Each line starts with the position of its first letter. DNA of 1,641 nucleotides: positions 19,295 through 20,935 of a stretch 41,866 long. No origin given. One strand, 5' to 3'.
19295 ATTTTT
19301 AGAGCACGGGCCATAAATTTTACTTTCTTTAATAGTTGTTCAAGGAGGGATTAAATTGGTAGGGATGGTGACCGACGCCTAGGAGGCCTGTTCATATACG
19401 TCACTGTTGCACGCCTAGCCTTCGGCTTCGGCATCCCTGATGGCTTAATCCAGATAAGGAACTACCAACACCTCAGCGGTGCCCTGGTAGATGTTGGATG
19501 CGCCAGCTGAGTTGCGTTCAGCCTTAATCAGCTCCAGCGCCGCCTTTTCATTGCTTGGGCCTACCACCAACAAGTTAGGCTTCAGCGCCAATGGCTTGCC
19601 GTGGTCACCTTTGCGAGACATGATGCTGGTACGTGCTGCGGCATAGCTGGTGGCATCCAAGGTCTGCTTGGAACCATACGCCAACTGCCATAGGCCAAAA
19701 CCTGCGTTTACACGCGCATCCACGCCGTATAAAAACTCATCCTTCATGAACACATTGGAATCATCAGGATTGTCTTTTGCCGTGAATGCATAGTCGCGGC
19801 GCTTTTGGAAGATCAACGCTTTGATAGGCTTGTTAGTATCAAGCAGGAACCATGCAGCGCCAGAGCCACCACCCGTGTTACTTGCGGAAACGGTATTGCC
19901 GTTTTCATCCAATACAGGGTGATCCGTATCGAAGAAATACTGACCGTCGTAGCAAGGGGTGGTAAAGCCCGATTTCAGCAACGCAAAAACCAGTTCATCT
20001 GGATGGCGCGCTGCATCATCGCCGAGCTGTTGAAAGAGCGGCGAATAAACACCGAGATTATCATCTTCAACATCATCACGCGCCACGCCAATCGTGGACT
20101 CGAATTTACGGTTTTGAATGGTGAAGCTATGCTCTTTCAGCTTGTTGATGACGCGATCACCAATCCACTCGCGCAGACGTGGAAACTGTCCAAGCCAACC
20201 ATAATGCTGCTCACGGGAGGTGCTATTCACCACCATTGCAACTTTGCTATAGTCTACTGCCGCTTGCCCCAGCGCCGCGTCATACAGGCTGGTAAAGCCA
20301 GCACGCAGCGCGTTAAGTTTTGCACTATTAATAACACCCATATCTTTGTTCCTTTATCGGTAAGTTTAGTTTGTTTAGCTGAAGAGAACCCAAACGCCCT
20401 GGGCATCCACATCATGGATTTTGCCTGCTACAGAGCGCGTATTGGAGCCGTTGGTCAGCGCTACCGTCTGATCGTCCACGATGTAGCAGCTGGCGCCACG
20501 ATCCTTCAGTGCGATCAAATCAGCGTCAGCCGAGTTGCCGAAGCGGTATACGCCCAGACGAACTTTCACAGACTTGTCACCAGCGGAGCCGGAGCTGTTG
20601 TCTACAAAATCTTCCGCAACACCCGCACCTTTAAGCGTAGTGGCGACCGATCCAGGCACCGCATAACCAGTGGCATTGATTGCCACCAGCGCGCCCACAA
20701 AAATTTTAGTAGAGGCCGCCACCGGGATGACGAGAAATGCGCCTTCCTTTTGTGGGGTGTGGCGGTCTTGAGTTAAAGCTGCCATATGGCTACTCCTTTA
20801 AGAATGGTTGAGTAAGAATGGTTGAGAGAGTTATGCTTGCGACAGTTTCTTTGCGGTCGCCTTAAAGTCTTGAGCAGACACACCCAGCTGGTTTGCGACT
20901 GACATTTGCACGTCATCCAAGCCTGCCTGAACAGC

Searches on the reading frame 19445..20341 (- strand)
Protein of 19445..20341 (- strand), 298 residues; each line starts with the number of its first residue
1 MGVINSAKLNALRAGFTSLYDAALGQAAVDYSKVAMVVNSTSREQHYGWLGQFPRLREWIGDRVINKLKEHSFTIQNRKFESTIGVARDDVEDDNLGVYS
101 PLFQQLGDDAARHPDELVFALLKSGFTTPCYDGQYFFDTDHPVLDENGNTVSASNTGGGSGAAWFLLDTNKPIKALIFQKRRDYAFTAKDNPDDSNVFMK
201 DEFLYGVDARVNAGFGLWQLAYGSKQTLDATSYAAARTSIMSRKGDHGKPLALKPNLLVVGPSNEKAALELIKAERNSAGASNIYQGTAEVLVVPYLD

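Call 9: search_protein_families(library=pfam, proteins=[window:19445-20341:-], max_evalue=0.01)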
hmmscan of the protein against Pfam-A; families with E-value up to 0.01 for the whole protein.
window:19445-20341:- (298 aa): 2 families
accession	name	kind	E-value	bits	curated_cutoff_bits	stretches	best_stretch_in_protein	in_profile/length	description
PF10124.15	Mu-like_gpT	-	4e-128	427.2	20.1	1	9-297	1-289/289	Mu-like prophage major head subunit gpT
PF25209.1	Phage_capsid_4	-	6.5e-10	40.2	27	1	67-298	65-197/262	Phage capsid protein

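Call 10: search_protein_families(library=phrogs, proteins=[window:19445-20341:-], max_evalue=0.001)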
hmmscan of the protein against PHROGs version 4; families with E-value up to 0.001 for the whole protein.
window:19445-20341:- (298 aa): 3 families
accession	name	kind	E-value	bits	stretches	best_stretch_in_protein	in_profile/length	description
phrog_371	-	head and packaging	5.6e-123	411.1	1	3-297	3-303/303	major head protein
phrog_4523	-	head and packaging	1.7e-14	54.5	2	223-298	500-577/644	major head and protease protein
phrog_133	-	head and packaging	4.2e-08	33.3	0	225-298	524-602/668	head maturation protease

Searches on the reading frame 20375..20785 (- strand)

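Call 9: search_protein_families(library=pfam, proteins=[window:20375-20785:-], max_evalue=0.01)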
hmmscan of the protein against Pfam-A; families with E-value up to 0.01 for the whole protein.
window:20375-20785:- (136 aa): 0 families

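Call 10: search_protein_families(library=phrogs, proteins=[window:20375-20785:-], max_evalue=0.001)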
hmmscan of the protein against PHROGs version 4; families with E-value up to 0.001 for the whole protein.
window:20375-20785:- (136 aa): 1 family
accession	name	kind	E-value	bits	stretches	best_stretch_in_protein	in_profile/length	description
phrog_1731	-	head and packaging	2.3e-47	161.4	1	1-135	1-134/135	virion structural protein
